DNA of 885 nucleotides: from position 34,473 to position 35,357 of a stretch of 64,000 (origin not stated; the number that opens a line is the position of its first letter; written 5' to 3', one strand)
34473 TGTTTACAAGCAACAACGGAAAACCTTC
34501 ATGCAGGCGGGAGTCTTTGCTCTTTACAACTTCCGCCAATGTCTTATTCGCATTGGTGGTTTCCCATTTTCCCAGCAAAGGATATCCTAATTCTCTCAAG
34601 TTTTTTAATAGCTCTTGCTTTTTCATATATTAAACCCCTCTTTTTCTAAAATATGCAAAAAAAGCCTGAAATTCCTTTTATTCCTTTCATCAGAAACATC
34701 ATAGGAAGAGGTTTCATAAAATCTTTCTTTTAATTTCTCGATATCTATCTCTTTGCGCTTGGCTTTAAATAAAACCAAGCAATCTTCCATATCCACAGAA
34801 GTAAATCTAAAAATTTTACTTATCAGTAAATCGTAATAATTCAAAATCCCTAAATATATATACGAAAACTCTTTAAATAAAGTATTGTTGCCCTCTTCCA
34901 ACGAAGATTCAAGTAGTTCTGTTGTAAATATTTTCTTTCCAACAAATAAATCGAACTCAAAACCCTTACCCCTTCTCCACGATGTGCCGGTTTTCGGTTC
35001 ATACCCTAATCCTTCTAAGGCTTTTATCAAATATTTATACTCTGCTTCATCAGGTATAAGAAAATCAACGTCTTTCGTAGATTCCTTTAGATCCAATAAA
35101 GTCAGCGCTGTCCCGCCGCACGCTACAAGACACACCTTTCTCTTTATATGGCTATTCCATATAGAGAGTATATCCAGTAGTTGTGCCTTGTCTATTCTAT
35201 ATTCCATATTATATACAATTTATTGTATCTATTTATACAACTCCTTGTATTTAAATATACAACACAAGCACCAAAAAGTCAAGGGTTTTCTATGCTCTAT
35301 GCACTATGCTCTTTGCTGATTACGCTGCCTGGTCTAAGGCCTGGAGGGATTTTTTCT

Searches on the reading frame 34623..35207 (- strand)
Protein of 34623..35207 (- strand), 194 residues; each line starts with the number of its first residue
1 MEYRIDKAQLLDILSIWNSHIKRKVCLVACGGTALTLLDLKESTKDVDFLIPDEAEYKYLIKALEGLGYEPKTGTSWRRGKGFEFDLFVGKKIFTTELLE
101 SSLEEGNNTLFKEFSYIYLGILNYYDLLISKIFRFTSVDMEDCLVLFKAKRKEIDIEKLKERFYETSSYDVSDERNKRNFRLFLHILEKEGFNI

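Call 6: search_protein_families(library=pfam, proteins=[window:34623-35207:-], max_evalue=0.1)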
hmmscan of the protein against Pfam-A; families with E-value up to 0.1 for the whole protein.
window:34623-35207:- (194 aa): 1 family
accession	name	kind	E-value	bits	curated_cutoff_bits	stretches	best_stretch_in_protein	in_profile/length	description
PF19502.5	DUF6036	-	3.3e-11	43.7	23.6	1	22-181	17-153/164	Nucleotidyltransferase of unknown function (DUF6036)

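Call 8: search_protein_families(library=ncbifam, proteins=[window:34623-35207:-], max_evalue=0.1)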
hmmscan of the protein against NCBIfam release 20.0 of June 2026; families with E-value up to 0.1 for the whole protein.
window:34623-35207:- (194 aa): 0 families

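Call 9: search_protein_families(library=padloc, proteins=[window:34623-35207:-], max_evalue=0.1)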
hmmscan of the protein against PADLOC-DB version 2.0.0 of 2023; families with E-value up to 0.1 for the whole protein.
window:34623-35207:- (194 aa): 2 families
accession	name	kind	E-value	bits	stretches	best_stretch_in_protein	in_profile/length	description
PDLC02298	AbiEii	-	0.00056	17.4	1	9-65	10-67/220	AbiEii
PDLC02320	AbiEii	-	0.01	13.8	1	135-184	52-97/147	AbiEii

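Call 48: find_related_loci(query=A3, collection=viral_contigs, flank=4000)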
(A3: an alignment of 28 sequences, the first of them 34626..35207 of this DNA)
Query A3 (194 aa) in viral_contigs; peptide patterns used: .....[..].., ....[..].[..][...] (x = any residue, [..] = any of these).
63 stretches matched a pattern, but none encodes a relative of the query by tblastn (E <= 1e-3).

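Call 57: search_solved_structures(query=A3, max_evalue=1)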
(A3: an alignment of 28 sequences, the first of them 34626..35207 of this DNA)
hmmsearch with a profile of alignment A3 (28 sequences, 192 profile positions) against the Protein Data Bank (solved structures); distinct sequences matched with E-value up to 1: 0.

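Call 72: find_homologous_proteins(query=window:34626-35207:-, max_evalue=0.001)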
Query window:34626-35207:- (194 aa): 1029 proteins with E <= 0.001 among 1292 candidates; the best 120 are listed.
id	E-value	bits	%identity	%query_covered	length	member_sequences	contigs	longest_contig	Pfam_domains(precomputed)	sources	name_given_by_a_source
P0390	2.1e-122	424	100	100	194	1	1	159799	PF19502.6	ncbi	ncbi:MAG: DUF6036 family nucleotidyltransferase [Candidatus Omnitrophota bacterium]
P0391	3.7e-87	309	71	99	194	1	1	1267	PF19502.6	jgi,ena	-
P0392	2.0e-86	307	70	100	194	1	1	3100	PF19502.6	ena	-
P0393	3.7e-86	306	70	100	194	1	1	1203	PF19502.6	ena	-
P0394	4.0e-86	306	71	100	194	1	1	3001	PF19502.6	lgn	-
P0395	7.8e-85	302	68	99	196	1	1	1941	PF19502.6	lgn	-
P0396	5.9e-84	299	69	98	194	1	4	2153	PF19502.6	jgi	-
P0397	9.5e-84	298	69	100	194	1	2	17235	PF19502.6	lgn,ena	-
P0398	1.4e-83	298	70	100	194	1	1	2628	PF19502.6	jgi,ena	-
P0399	1.7e-83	297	71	100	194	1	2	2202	PF19502.6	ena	-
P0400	3.7e-83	296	66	100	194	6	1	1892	PF19502.6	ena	-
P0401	3.8e-83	296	66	100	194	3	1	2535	PF19502.6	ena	-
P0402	5.3e-83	296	70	98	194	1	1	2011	PF19502.6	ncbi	-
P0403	8.8e-83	295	70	100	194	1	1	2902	PF19502.6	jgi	-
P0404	1.1e-82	295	70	100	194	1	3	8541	PF19502.6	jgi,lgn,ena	-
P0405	1.3e-82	295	69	98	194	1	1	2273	PF19502.6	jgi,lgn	-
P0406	1.4e-82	294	69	99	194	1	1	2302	PF19502.6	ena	-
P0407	1.8e-82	294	70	100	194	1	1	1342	PF19502.6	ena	-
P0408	2.4e-82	294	68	100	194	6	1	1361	PF19502.6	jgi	-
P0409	4.0e-82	293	69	100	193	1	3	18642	PF19502.6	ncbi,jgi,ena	-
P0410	5.1e-82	293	69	100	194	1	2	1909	PF19502.6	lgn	-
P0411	9.4e-82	292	67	100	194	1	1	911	PF19502.6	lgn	-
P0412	2.2e-81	290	68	98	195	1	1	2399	PF19502.6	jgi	jgi:hypothetical protein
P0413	2.8e-81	290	68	100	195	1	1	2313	PF19502.6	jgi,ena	-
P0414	2.9e-81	290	69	100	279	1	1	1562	PF19502.6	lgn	-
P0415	6.0e-81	289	69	98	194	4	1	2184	PF19502.6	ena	-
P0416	7.0e-81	289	67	99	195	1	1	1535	PF19502.6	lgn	-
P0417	8.0e-81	289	69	100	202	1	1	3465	PF19502.6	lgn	-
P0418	8.3e-81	289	68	100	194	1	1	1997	PF19502.6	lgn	-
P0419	8.9e-81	288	69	100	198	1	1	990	PF19502.6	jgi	jgi:hypothetical protein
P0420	9.0e-81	288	68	100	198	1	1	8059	PF19502.6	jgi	jgi:hypothetical protein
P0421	5.4e-80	286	67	99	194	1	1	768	PF19502.6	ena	-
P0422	5.7e-80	286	66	100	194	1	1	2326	PF19502.6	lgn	-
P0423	6.5e-80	286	68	97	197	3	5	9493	PF19502.6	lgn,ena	-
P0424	7.3e-80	285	68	100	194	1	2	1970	PF19502.6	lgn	-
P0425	7.9e-80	285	68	100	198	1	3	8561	PF19502.6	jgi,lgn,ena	jgi:hypothetical protein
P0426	9.9e-80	285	67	99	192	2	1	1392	PF19502.6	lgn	-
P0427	1.0e-79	285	68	100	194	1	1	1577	PF19502.6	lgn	-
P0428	1.0e-79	285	66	98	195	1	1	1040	PF19502.6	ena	-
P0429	1.4e-79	285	66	98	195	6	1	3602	PF19502.6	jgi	jgi:hypothetical protein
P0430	1.5e-79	284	68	98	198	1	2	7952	PF19502.6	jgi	-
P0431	1.7e-79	284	71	93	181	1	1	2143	PF19502.6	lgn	-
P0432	2.1e-79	284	67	99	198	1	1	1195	PF19502.6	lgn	-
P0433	2.7e-79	284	67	99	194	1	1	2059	PF19502.6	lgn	-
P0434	3.1e-79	283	66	99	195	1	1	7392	PF19502.6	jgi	-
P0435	3.1e-79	283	68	100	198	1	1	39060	PF19502.6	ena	-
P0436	3.6e-79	283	66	98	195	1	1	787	PF19502.6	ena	-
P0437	4.4e-79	283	65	100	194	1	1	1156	PF19502.6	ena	-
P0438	4.7e-79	283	66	99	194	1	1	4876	PF19502.6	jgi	-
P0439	4.7e-79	283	66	99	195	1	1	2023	PF19502.6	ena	-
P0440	5.4e-79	283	63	100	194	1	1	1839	PF19502.6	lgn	-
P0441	5.9e-79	283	67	99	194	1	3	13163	PF19502.6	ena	-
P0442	8.4e-79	282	68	98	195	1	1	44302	PF19502.6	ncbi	-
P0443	8.6e-79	282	67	100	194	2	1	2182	PF19502.6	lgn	-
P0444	8.8e-79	282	65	98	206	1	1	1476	PF19502.6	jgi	-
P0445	9.6e-79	282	67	99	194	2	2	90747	PF19502.6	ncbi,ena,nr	ncbi:MAG: hypothetical protein ISS92_02785 [Candidatus Omnitrophica bacterium]|nr:hypothetical prote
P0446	9.7e-79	282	66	98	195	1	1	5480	PF19502.6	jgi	jgi:hypothetical protein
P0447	1.6e-78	281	66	98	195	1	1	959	PF19502.6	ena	-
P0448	1.8e-78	281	65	100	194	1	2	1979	PF19502.6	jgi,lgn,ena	-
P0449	2.9e-78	280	64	99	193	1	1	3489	PF19502.6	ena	-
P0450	3.0e-78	280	63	100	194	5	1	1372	PF19502.6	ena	-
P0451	7.9e-78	279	65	98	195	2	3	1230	PF19502.6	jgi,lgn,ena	-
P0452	8.1e-78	279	66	99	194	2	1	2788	PF19502.6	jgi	-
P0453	9.2e-78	279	66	99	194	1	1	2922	PF19502.6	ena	-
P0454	1.5e-77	278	64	98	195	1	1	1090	PF19502.6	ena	-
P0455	1.9e-77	278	68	100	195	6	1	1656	PF19502.6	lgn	-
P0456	2.7e-77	277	64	98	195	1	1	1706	PF19502.6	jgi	jgi:hypothetical protein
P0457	3.6e-77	277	65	98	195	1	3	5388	PF19502.6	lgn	-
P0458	4.0e-77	277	61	100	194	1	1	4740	PF19502.6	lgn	-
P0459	4.7e-77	276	64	98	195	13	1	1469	PF19502.6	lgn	-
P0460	4.8e-77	276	67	98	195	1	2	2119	PF19502.6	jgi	jgi:hypothetical protein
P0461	5.8e-77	276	65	100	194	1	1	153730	PF19502.6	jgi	jgi:hypothetical protein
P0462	9.4e-77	275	63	100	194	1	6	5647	PF19502.6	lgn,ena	-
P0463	9.4e-77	275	67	98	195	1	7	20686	PF19502.6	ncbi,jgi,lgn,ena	-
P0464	1.7e-76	275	64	100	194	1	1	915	PF19502.6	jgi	jgi:hypothetical protein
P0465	2.0e-76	274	64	99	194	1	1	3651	PF19502.6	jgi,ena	-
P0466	2.3e-76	274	65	98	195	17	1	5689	PF19502.6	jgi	jgi:hypothetical protein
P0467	2.3e-76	274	65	95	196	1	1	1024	PF19502.6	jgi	jgi:hypothetical protein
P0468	4.6e-76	273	67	95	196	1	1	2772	PF19502.6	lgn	-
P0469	4.7e-76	273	62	100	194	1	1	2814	PF19502.6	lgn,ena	-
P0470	5.5e-76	273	63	100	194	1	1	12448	PF19502.6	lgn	-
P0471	1.4e-75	272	65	98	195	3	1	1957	PF19502.6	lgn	-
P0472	1.5e-75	271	62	100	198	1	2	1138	PF19502.6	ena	-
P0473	2.2e-75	271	65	95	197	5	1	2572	PF19502.6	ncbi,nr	ncbi:MAG: hypothetical protein GQ545_09190 [Candidatus Aminicenantes bacterium]|nr:hypothetical prot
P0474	2.2e-75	271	65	98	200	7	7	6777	PF19502.6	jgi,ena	-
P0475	2.4e-75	271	65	97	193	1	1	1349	PF19502.6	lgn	-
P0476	2.9e-75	270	65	97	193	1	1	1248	PF19502.6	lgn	-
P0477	4.7e-75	270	65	99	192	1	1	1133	PF19502.6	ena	-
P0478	6.3e-75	269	65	97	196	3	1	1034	PF19502.6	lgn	-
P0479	6.7e-75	269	64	99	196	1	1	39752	PF19502.6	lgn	-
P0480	1.1e-74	269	64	96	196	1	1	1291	PF19502.6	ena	-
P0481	1.1e-74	269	67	95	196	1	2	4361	PF19502.6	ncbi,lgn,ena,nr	ncbi:MAG: hypothetical protein KAT01_06800 [Candidatus Aminicenantes bacterium]|nr:hypothetical prot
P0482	1.3e-74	268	64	99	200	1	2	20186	PF19502.6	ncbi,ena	-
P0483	1.3e-74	268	64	99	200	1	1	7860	PF19502.6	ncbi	-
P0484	1.3e-74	268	64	99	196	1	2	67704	PF19502.6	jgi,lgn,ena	-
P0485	1.5e-74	268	64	98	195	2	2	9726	PF19502.6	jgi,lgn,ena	-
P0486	1.5e-74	268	67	95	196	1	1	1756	PF19502.6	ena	-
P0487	1.6e-74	268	64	98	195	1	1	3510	PF19502.6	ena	-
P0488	1.6e-74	268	63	100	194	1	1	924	PF19502.6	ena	-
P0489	1.6e-74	268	66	98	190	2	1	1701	PF19502.6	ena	-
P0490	2.0e-74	268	64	99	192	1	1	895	PF19502.6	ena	-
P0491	2.2e-74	268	66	93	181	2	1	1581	PF19502.6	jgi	jgi:hypothetical protein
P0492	2.3e-74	268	63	99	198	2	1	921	PF19502.6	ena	-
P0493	3.8e-74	267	62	98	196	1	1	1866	PF19502.6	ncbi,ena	-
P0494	7.5e-74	266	63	99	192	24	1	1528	PF19502.6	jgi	jgi:hypothetical protein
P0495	8.8e-74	266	64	99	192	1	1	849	PF19502.6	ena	-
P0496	9.0e-74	266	63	99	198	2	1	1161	PF19502.6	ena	-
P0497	9.0e-74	266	62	99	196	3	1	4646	PF19502.6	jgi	-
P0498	9.3e-74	266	65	99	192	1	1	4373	PF19502.6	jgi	-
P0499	1.3e-73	265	64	99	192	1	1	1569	PF19502.6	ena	-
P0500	1.7e-73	265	61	100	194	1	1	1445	PF19502.6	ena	-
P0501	1.8e-73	265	61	99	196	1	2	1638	PF19502.6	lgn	-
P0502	1.9e-73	265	63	99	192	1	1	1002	PF19502.6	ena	-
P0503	2.2e-73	264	64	99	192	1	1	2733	PF19502.6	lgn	-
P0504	2.3e-73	264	65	93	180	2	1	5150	PF19502.6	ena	-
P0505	3.5e-73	264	63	99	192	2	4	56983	PF19502.6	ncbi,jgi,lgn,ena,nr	ncbi:MAG: hypothetical protein KKH77_01380 [Candidatus Omnitrophica bacterium]|nr:hypothetical prote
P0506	4.5e-73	263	62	100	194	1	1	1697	PF19502.6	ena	-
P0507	6.1e-73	263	61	99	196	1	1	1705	PF19502.6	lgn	-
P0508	7.0e-73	263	64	97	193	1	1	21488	PF19502.6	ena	-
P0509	7.3e-73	263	63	98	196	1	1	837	PF19502.6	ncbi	-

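Call 73: find_encoding_contigs(protein=P0442, flank=1500, max_places=2)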
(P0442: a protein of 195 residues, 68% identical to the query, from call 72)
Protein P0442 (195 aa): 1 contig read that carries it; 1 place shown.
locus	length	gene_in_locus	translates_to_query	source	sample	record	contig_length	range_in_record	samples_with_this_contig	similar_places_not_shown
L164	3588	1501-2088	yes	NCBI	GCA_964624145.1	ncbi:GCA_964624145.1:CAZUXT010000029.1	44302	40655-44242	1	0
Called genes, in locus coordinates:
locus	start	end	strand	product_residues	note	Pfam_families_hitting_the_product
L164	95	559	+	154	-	-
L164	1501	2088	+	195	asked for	PF19502:DUF6036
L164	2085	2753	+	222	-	-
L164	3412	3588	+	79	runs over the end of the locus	?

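Call 74: find_encoding_contigs(protein=P0461, flank=1500, max_places=2)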
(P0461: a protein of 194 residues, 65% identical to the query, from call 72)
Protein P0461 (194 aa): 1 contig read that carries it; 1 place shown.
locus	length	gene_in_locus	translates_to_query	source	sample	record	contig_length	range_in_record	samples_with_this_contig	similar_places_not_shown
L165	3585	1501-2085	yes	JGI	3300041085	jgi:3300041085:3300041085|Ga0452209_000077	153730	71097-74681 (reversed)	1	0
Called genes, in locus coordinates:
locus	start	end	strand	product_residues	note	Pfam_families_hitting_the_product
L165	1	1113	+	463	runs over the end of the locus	PF00691:OmpA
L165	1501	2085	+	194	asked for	PF19502:DUF6036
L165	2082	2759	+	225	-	-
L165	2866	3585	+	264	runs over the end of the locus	-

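Call 75: find_encoding_contigs(protein=P0479, flank=1500, max_places=2)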
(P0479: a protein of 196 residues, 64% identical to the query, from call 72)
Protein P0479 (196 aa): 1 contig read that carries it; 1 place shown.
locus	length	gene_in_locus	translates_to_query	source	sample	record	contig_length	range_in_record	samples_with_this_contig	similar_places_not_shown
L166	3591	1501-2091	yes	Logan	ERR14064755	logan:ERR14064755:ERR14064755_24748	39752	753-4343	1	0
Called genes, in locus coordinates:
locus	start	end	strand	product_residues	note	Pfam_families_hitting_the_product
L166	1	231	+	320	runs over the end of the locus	PF01522:Polysacc_deac_1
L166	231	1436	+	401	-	PF02786:CPSase_L_D2 (weak)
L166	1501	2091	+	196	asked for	PF19502:DUF6036 (faint)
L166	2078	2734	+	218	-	-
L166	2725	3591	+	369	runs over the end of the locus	PF13480:Acetyltransf_6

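Call 76: find_encoding_contigs(protein=P0484, flank=1500, max_places=2)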
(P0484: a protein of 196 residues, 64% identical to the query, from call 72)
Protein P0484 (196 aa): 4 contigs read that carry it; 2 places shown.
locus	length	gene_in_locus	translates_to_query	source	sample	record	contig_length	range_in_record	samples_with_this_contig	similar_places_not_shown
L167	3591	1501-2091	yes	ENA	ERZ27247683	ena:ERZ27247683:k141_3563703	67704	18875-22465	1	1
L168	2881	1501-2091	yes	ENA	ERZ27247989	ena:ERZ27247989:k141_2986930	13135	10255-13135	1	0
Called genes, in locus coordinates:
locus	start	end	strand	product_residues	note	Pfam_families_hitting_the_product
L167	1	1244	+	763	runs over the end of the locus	-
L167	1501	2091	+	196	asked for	PF19502:DUF6036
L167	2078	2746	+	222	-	-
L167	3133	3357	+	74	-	PF12728:HTH_17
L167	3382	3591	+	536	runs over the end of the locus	PF11104:PilM_2, PF06723:MreB_Mbl (weak), PF14450:FtsA, PF05137:PilN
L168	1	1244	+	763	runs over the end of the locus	-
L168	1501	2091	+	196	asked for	PF19502:DUF6036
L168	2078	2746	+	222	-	-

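Call 77: find_encoding_contigs(protein=P0505, flank=1500, max_places=3)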
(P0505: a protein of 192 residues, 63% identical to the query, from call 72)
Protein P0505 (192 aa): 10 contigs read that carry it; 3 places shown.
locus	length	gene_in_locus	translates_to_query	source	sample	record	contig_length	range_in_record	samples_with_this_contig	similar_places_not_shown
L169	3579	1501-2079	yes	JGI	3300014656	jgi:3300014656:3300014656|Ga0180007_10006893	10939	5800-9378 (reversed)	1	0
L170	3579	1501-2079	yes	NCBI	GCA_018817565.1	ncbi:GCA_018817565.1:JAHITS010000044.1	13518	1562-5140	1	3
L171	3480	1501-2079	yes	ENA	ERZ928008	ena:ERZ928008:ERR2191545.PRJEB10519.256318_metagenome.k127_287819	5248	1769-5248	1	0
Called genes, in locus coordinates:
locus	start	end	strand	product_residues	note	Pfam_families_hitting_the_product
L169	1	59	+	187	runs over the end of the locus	PF01909:NTP_transf_2, PF18765:Polbeta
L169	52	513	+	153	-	-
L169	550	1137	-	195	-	PF10543:ORF6N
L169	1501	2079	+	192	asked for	PF19502:DUF6036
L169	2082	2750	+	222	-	-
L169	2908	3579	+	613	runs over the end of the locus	PF00009:GTP_EFTU, PF01926:MMR_HSR1 (weak), PF22042:EF-G_D2, PF03144:GTP_EFTU_D2, PF00679:EFG_C, PF21018:BipA_C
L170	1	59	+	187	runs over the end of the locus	PF01909:NTP_transf_2, PF18765:Polbeta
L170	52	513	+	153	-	-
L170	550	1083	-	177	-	PF10543:ORF6N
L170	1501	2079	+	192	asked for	PF19502:DUF6036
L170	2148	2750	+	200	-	-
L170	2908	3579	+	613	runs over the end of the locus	PF00009:GTP_EFTU, PF01926:MMR_HSR1 (weak), PF22042:EF-G_D2, PF03144:GTP_EFTU_D2, PF00679:EFG_C, PF21018:BipA_C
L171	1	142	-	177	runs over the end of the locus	PF10543:ORF6N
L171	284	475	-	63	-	-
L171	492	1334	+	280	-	PF13578:Methyltransf_24 (weak)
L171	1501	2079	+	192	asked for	PF19502:DUF6036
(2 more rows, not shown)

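Call 78: find_encoding_contigs(protein=P0508, flank=1500, max_places=2)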
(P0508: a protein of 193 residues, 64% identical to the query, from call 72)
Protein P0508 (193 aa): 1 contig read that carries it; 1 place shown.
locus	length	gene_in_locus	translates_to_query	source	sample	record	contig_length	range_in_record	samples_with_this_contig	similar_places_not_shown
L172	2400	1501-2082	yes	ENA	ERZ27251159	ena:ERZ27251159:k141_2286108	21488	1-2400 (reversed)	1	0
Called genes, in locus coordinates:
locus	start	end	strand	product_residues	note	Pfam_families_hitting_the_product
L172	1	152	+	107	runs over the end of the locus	PF20586:DUF6788 (weak)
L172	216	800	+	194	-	PF12281:NTP_transf_8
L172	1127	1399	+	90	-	PF01909:NTP_transf_2 (weak), PF18765:Polbeta (weak)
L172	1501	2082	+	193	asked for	PF19502:DUF6036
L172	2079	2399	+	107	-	?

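Call 79: find_encoding_contigs(protein=P0470, flank=1500, max_places=2)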
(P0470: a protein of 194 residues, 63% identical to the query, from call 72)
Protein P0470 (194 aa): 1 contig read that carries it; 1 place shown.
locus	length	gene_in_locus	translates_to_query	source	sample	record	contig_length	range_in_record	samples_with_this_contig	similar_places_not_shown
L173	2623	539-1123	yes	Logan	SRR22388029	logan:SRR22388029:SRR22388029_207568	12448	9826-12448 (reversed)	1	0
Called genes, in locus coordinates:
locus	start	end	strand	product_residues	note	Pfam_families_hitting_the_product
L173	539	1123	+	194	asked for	PF19502:DUF6036 (weak)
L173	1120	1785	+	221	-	-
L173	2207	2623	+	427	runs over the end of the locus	-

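Call 80: find_encoding_contigs(protein=P0409, flank=1500, max_places=3)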
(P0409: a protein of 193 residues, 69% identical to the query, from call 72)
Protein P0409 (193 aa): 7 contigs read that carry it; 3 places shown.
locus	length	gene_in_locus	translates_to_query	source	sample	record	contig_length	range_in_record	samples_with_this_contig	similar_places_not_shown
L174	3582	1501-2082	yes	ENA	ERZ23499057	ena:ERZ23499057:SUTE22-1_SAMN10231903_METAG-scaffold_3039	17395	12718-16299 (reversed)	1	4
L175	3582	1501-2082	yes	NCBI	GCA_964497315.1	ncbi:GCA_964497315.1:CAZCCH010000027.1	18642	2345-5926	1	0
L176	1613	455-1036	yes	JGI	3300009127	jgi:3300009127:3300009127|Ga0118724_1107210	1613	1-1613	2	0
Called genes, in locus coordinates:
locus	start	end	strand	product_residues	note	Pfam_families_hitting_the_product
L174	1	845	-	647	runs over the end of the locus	?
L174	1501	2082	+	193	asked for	PF19502:DUF6036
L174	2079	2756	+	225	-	-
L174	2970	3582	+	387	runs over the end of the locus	PF13784:Fic_N (weak), PF02661:Fic, PF08220:HTH_DeoR (faint)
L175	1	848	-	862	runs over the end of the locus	-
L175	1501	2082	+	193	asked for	PF19502:DUF6036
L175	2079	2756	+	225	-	-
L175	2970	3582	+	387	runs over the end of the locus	PF13784:Fic_N (weak), PF02661:Fic, PF08220:HTH_DeoR (faint)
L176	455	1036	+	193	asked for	PF19502:DUF6036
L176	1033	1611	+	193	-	?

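Call 89: search_protein_families(library=phrogs, proteins=[window:34623-35207:-], max_evalue=0.01)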
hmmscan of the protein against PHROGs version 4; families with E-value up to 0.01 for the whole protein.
window:34623-35207:- (194 aa): 0 families
